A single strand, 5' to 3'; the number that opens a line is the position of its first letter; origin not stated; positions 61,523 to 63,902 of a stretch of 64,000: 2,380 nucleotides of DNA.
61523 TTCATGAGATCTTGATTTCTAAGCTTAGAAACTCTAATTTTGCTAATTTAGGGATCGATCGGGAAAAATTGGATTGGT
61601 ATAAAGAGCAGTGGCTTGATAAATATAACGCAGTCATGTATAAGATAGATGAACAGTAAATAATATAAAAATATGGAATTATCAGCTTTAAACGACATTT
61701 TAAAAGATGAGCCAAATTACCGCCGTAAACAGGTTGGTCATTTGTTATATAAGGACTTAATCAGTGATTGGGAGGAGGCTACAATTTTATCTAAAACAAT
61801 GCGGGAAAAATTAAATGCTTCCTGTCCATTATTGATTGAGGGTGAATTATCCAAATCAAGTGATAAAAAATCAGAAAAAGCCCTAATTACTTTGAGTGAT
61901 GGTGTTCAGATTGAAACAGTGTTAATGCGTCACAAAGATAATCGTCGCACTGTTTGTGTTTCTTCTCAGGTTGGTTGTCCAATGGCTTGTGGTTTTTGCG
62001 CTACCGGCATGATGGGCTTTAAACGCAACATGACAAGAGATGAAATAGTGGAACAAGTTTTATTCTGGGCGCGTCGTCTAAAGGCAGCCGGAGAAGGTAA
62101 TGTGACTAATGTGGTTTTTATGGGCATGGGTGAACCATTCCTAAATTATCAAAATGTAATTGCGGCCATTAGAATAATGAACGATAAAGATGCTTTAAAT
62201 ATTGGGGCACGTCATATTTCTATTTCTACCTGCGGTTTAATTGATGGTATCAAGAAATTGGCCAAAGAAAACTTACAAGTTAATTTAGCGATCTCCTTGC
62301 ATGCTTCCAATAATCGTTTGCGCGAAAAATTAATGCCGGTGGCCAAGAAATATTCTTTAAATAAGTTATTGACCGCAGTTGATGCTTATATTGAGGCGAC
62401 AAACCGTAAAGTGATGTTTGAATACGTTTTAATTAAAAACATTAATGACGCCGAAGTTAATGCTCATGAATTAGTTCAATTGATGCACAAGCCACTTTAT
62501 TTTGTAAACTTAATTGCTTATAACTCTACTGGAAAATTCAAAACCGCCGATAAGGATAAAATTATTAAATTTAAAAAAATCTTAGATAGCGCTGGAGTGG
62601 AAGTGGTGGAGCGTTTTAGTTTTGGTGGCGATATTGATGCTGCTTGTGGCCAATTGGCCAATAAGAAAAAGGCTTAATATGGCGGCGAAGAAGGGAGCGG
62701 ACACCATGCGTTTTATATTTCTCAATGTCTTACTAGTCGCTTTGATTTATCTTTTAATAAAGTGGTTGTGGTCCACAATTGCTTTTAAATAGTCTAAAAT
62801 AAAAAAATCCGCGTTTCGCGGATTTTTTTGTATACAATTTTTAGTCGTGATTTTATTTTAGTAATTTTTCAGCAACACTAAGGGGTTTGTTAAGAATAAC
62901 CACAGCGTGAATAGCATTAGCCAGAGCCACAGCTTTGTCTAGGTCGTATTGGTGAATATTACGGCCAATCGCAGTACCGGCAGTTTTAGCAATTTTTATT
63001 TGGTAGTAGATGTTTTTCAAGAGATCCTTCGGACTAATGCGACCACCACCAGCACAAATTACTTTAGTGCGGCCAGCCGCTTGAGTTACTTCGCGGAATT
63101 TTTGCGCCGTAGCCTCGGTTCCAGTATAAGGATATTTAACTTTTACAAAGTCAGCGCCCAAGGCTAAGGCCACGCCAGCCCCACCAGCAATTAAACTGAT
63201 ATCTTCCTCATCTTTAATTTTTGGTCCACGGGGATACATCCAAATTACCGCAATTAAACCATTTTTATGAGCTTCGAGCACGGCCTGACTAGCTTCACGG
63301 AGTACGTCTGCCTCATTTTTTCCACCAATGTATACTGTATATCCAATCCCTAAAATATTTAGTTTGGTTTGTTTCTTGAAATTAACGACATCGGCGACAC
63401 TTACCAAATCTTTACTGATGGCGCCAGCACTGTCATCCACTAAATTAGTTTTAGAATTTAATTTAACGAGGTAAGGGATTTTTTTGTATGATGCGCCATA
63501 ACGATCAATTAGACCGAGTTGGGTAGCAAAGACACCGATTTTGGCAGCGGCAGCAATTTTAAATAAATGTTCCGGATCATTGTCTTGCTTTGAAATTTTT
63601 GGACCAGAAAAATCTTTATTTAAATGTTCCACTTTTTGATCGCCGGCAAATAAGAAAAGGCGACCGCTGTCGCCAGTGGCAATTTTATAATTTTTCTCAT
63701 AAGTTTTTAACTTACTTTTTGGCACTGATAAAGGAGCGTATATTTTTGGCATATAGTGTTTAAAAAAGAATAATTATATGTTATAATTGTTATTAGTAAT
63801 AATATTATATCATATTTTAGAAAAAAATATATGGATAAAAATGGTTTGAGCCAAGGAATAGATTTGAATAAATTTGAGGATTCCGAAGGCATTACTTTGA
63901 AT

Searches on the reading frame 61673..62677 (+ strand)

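Call 17: search_protein_families(library=pfam, proteins=[window:61673-62677:+], max_evalue=0.01)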
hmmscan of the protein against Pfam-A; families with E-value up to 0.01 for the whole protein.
window:61673-62677:+ (334 aa): 3 families
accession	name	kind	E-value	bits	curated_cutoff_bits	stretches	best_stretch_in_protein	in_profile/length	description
PF04055.27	Radical_SAM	-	4.9e-20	72.8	29.5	1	97-263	2-160/166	Radical SAM superfamily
PF21016.3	RlmN_N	-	0.00029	21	24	1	12-51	19-58/60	Ribosomal RNA large subunit methyltransferase N-terminal domain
PF19238.5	Radical_SAM_2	-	0.00094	19.3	26.7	1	194-271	70-142/151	Radical SAM-like domain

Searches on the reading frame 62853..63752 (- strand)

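Call 17: search_protein_families(library=pfam, proteins=[window:62853-63752:-], max_evalue=0.01)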
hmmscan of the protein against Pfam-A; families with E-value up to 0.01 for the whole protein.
window:62853-63752:- (299 aa): 1 family
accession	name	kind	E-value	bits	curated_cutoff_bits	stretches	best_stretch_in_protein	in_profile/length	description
PF01791.15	DeoC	-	2.9e-41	142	23.8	1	34-268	3-228/229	DeoC/LacD family aldolase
